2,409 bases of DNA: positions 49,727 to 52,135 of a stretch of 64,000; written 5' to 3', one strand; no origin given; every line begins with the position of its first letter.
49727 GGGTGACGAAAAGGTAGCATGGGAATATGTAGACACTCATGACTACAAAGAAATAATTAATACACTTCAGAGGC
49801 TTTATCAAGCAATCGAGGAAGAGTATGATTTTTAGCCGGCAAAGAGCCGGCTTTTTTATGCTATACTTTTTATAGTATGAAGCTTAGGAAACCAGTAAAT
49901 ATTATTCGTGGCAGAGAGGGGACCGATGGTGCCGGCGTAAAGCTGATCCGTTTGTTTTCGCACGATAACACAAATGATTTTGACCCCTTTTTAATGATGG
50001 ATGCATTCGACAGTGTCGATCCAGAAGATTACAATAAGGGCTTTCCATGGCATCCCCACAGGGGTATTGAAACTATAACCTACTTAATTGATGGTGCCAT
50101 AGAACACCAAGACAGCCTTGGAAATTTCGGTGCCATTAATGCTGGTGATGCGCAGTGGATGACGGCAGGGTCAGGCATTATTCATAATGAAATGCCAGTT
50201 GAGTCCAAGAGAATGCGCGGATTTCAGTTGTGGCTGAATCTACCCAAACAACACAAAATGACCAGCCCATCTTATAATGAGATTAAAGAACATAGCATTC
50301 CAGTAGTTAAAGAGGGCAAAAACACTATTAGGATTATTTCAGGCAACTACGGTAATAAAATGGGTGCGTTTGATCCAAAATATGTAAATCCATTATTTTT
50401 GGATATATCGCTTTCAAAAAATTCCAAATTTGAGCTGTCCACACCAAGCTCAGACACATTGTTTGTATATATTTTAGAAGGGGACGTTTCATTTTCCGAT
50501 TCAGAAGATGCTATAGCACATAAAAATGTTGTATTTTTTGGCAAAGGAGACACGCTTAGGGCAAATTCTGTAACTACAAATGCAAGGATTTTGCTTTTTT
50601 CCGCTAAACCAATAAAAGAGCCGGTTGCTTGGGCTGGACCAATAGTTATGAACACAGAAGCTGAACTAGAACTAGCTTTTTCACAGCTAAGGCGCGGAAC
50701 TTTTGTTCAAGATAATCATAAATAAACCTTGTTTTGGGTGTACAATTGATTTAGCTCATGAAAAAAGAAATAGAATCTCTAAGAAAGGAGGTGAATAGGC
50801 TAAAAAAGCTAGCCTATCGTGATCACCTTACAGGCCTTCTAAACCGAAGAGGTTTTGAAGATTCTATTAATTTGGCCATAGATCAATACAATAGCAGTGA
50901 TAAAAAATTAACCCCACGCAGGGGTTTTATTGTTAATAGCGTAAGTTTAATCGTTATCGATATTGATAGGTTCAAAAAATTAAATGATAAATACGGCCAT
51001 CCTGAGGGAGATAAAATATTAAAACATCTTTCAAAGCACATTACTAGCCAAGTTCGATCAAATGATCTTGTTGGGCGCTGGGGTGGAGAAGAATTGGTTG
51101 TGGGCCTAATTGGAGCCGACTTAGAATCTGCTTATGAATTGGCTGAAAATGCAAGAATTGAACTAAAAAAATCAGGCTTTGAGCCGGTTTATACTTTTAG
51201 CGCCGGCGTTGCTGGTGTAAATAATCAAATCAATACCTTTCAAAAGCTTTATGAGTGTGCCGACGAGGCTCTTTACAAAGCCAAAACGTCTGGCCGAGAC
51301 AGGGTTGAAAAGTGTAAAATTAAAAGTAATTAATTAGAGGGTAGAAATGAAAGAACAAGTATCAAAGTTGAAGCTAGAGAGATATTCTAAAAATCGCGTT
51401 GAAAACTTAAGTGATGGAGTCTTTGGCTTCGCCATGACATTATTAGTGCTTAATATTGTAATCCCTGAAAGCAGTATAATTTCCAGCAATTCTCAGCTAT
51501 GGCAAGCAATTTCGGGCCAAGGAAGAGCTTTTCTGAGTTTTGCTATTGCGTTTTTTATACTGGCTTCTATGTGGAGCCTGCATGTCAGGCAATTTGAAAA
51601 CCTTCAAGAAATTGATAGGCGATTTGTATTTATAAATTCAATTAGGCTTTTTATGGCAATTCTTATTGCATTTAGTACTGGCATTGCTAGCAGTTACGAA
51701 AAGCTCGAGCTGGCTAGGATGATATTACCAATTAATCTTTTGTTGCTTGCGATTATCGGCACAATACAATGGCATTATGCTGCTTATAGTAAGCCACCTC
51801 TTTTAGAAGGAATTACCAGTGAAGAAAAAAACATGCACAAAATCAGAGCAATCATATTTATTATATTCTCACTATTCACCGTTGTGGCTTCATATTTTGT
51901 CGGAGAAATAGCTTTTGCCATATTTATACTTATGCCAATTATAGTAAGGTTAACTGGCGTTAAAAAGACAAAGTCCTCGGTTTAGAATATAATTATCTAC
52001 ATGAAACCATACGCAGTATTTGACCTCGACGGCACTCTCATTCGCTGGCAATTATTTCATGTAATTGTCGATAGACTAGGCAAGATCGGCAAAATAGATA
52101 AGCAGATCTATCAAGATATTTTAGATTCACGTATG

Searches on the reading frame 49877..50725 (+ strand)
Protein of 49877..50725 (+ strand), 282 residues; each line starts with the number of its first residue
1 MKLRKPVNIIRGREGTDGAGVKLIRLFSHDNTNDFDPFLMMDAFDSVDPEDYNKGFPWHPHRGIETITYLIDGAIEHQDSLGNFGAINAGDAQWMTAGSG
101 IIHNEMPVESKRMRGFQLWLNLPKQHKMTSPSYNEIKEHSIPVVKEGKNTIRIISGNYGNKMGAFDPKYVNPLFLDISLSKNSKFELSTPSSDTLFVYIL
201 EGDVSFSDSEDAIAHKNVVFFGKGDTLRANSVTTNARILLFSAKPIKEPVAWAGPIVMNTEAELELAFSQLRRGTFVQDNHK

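Call 85: search_protein_families(library=pfam, proteins=[window:49877-50725:+], max_evalue=0.001)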
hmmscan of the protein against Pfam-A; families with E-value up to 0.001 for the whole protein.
window:49877-50725:+ (282 aa): 2 families
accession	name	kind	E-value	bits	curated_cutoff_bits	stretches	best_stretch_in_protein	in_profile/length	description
PF02678.22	Pirin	-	2.1e-35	121.4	26.1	1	26-120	7-108/108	Pirin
PF05726.19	Pirin_C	-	1.6e-24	86.7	27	1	175-276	2-102/103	Pirin C-terminal cupin domain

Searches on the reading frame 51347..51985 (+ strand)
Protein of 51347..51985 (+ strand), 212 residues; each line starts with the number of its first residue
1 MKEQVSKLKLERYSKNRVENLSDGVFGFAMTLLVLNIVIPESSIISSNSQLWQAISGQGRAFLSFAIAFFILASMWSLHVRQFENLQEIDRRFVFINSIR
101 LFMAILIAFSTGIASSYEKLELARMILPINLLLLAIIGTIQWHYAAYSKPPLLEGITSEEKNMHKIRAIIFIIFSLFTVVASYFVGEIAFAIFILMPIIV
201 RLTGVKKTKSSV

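Call 85: search_protein_families(library=pfam, proteins=[window:51347-51985:+], max_evalue=0.001)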
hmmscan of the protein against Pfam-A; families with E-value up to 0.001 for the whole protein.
window:51347-51985:+ (212 aa): 1 family
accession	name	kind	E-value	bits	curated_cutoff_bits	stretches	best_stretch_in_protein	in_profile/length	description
PF06736.16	TMEM175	-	3e-21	76.1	25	1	17-107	1-87/88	Endosomal/lysosomal potassium channel TMEM175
